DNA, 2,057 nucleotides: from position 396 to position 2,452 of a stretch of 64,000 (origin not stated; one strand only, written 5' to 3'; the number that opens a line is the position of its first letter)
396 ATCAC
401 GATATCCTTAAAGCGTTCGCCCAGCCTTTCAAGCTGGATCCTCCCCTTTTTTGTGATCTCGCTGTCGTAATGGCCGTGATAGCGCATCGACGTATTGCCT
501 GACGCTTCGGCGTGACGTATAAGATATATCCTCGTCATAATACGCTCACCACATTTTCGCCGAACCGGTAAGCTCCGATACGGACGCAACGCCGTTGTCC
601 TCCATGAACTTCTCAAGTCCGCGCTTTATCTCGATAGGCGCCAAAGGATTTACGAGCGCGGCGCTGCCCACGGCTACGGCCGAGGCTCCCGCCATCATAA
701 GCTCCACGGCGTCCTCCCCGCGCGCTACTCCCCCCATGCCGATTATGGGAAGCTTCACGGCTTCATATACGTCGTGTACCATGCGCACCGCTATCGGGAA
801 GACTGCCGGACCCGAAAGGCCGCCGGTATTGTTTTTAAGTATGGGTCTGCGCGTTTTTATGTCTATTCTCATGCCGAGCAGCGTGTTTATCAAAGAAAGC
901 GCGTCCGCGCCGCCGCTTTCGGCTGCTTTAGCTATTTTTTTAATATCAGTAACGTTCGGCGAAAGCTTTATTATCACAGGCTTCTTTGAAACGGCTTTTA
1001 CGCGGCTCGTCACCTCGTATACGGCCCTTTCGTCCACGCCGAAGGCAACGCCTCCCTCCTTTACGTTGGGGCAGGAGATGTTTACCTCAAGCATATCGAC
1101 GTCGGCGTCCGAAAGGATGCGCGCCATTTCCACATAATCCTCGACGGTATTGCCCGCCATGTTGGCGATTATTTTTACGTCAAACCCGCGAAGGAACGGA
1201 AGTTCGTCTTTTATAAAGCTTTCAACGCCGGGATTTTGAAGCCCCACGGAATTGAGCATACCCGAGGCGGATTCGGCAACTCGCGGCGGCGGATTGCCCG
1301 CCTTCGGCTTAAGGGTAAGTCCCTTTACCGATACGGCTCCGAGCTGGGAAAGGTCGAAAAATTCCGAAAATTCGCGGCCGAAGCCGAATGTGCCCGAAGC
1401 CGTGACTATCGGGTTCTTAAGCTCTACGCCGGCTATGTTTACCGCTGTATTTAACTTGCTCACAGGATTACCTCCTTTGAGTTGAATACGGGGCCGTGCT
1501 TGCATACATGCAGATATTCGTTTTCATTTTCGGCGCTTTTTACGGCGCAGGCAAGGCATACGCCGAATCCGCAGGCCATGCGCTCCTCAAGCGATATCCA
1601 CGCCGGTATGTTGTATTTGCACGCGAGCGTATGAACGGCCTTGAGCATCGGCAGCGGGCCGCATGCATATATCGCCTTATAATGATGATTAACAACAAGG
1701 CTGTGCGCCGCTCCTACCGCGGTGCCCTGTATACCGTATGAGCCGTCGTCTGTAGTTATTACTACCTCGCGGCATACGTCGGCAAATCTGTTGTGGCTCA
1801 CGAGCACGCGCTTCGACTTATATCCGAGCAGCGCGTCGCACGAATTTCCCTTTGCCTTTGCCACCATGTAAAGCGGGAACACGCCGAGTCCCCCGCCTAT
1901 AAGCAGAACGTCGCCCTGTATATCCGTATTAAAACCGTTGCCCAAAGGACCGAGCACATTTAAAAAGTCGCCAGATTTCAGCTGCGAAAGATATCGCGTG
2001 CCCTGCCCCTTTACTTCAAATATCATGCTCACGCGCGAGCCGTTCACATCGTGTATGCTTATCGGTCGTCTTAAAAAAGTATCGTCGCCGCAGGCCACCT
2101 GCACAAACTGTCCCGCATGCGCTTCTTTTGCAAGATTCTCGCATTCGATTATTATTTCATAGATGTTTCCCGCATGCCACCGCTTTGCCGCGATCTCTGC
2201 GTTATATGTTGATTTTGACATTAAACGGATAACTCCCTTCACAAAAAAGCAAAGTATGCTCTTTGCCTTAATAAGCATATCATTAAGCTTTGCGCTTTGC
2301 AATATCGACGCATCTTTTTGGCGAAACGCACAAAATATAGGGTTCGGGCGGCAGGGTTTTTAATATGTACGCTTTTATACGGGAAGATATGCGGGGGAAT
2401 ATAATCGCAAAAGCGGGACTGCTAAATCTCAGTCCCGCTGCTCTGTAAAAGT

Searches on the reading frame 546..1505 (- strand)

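Call 80: search_protein_families(library=pfam, proteins=[window:546-1505:-], max_evalue=0.00001)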
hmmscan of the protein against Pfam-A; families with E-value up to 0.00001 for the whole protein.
window:546-1505:- (319 aa): 2 families
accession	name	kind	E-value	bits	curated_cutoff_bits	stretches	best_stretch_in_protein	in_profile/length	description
PF01180.27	DHO_dh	-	9.1e-88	294.7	27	1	21-301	3-291/291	Dihydroorotate dehydrogenase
PF01207.24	Dus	-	3.3e-08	33.4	20.4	0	115-203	59-155/311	Dihydrouridine synthase (Dus)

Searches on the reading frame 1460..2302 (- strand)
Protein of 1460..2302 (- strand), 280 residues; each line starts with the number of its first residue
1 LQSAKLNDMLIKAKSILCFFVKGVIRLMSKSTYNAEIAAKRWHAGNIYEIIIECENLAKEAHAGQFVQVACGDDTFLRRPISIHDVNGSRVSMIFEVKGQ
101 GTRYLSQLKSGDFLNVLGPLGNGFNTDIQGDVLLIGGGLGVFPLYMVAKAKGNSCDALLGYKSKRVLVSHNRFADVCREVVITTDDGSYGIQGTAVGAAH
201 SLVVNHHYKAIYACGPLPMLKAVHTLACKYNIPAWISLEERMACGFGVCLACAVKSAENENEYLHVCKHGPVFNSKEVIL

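Call 80: search_protein_families(library=pfam, proteins=[window:1460-2302:-], max_evalue=0.00001)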
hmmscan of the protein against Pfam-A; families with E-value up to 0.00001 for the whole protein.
window:1460-2302:- (280 aa): 1 family
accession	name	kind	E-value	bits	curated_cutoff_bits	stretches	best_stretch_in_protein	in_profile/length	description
PF10418.14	DHODB_Fe-S_bind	-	3.5e-17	62.3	23.9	1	239-278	1-40/41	Iron-sulfur cluster binding domain of dihydroorotate dehydrogenase B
